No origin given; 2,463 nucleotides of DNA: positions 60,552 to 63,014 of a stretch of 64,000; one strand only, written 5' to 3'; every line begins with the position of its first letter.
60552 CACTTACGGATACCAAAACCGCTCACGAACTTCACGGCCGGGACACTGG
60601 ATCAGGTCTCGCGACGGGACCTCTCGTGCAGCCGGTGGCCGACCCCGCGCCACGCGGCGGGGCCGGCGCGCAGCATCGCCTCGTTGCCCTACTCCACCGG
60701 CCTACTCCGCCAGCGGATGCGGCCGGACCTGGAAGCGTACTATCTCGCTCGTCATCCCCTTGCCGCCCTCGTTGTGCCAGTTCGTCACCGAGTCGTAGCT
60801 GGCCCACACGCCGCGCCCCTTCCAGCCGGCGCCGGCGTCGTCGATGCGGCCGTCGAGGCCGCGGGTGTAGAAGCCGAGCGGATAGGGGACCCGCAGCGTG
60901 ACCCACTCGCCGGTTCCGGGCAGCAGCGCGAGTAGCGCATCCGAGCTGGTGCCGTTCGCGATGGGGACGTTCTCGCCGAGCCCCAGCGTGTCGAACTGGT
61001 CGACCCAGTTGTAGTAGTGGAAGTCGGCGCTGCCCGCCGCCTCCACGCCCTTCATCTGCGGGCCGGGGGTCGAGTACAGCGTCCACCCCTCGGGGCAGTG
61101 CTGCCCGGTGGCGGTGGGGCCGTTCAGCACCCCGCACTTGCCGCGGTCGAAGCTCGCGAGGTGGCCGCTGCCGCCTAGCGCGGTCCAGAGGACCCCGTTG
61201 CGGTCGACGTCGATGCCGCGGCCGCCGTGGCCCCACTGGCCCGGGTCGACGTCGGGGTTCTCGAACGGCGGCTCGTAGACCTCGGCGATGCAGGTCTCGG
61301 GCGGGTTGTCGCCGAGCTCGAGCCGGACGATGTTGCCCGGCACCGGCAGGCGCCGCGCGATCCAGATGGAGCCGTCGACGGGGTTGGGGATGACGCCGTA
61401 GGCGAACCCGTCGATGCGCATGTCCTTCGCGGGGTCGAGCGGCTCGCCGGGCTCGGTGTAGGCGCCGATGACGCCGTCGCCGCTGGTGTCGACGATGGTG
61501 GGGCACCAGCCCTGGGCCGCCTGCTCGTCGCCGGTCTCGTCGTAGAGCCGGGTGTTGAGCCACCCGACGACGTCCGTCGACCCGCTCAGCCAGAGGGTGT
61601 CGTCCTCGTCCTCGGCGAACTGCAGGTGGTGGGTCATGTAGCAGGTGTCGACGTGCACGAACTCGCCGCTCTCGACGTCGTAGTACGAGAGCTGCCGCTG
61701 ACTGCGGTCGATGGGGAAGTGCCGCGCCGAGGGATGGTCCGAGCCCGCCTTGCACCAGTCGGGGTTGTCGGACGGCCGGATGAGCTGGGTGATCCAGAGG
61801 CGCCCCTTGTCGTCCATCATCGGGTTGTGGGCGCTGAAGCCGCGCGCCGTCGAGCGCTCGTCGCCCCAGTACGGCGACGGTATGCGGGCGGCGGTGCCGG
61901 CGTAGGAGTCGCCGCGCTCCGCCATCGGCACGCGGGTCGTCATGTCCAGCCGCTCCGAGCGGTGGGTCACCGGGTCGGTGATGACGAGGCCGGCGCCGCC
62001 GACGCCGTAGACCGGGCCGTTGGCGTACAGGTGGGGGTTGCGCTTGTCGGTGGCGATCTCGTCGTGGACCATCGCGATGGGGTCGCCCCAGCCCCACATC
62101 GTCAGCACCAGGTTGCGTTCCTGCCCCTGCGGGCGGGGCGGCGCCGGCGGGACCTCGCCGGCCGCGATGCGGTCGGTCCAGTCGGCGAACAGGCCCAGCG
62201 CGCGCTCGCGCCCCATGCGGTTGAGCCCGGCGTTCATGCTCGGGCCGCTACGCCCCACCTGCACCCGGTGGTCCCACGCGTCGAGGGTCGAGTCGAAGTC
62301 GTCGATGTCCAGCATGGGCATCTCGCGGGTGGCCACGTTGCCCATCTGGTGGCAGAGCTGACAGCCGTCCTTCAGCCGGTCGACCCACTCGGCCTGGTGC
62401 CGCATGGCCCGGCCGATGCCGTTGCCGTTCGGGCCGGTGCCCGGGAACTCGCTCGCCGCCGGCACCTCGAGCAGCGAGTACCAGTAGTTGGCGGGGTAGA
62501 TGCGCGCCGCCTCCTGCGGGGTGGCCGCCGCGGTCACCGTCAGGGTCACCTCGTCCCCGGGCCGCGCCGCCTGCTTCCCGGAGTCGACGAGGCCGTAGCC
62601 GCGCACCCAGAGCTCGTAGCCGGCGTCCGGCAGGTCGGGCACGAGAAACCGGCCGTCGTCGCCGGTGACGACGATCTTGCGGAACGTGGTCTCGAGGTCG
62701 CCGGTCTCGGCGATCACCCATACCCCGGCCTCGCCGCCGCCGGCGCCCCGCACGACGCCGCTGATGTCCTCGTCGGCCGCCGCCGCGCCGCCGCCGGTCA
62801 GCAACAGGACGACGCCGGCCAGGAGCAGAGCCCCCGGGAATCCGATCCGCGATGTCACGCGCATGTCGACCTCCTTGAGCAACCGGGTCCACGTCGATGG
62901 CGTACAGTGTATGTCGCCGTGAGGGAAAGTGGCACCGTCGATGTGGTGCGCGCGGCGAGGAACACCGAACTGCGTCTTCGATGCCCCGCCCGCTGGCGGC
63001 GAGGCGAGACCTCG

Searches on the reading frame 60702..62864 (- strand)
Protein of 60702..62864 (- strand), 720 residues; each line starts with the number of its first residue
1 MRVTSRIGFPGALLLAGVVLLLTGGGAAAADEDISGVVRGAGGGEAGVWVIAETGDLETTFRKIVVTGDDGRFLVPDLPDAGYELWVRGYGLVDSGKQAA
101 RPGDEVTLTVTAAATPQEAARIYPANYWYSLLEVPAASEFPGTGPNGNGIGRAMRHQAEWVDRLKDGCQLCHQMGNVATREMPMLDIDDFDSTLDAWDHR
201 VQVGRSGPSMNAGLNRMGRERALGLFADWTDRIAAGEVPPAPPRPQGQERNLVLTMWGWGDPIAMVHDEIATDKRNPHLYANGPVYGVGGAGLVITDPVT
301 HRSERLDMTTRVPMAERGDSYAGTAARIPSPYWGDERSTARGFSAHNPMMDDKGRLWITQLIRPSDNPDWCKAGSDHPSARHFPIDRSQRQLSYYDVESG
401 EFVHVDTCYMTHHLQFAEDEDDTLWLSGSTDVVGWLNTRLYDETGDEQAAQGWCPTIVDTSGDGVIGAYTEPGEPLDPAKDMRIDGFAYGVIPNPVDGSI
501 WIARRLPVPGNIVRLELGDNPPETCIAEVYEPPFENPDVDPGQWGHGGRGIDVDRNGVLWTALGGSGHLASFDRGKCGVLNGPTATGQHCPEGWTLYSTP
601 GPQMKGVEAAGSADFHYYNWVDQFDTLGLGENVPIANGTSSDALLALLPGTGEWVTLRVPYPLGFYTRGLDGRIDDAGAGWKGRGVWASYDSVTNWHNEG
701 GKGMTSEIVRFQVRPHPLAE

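Call 10: search_protein_families(library=pfam, proteins=[window:60702-62864:-], max_evalue=0.01)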
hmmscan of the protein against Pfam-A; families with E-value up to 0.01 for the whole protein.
window:60702-62864:- (720 aa): 1 family
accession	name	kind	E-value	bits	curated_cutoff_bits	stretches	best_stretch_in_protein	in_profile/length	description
PF13620.12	CarboxypepD_reg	-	0.0044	17.8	32.3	1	34-111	2-80/82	Carboxypeptidase regulatory-like domain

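Call 12: find_encoding_contigs(protein=window:60702-62864:-, flank=10000, max_places=10)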
Protein window:60702-62864:- (720 aa): no gene with exactly this product is on record in the collection.

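Call 16: find_homologous_proteins(query=window:60702-62864:-, max_evalue=1e-20)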
Query window:60702-62864:- (720 aa): 8000 proteins with E <= 1e-20 among 8000 candidates; the best 120 are listed.
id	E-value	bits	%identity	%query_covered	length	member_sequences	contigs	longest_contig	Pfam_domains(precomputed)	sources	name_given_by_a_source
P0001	0.0e+0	1532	89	100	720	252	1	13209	-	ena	-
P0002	0.0e+0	1528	89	100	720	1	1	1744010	-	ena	-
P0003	0.0e+0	1528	89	100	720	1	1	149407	-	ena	-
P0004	0.0e+0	1518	88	100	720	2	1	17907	-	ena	-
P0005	0.0e+0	1517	88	100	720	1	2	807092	-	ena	-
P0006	0.0e+0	1515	88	100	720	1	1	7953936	-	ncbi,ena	-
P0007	0.0e+0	1514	88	100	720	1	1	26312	-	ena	-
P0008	0.0e+0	1513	88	100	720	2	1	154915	-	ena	-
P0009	0.0e+0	1512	88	100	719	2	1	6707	-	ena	-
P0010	0.0e+0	1511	88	100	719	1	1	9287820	-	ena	-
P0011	0.0e+0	1511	88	100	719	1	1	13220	-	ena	-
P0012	0.0e+0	1510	88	100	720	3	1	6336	-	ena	-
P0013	0.0e+0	1508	88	100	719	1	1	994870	-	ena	-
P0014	0.0e+0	1508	88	100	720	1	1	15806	-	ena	-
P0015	0.0e+0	1507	88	100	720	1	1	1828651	-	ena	-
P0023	0.0e+0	1443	84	99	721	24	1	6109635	-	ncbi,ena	-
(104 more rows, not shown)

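Call 45: find_encoding_contigs(protein=P0023, flank=6000, max_places=3)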
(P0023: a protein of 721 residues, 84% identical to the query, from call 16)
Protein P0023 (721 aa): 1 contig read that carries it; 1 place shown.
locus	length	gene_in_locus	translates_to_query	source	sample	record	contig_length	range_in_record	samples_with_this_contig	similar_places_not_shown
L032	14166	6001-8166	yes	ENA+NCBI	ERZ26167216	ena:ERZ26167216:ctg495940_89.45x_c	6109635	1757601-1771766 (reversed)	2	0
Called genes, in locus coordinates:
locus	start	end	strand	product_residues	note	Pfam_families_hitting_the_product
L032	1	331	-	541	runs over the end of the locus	PF17425:Arylsulfotran_N, PF05935:Arylsulfotrans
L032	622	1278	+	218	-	PF09997:DUF2238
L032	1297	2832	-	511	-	PF00144:Beta-lactamase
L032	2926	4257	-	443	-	PF00144:Beta-lactamase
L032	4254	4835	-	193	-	PF13772:AIG2_2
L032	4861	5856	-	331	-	PF13714:PEP_mutase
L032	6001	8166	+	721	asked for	-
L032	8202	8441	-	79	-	-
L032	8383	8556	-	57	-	-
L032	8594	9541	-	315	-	PF03328:HpcH_HpaI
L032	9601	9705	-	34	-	-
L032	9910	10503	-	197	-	-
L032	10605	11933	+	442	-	PF01011:PQQ (faint), PF13360:PQQ_2, PF13570:Beta-prop_ACSF4, PF13360:PQQ_2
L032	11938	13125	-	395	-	PF07969:Amidohydro_3 (faint), PF01979:Amidohydro_1 (faint)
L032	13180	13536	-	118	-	-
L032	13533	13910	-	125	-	PF01740:STAS, PF13466:STAS_2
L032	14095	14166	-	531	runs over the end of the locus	PF00884:Sulfatase (faint), PF01663:Phosphodiest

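Call 61: search_protein_families(library=ncbifam, proteins=[window:60702-62864:-], max_evalue=0.01)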
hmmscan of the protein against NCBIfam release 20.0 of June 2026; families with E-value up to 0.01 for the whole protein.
window:60702-62864:- (720 aa): 0 families

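Call 62: search_solved_structures(query=window:60702-62864:-, max_evalue=0.01)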
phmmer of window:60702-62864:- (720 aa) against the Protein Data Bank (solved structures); distinct sequences matched with E-value up to 0.01: 1.
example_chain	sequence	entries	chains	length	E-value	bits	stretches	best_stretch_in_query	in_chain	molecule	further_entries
3e5z_A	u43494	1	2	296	0.0037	18.6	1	509-610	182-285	putative Gluconolactonase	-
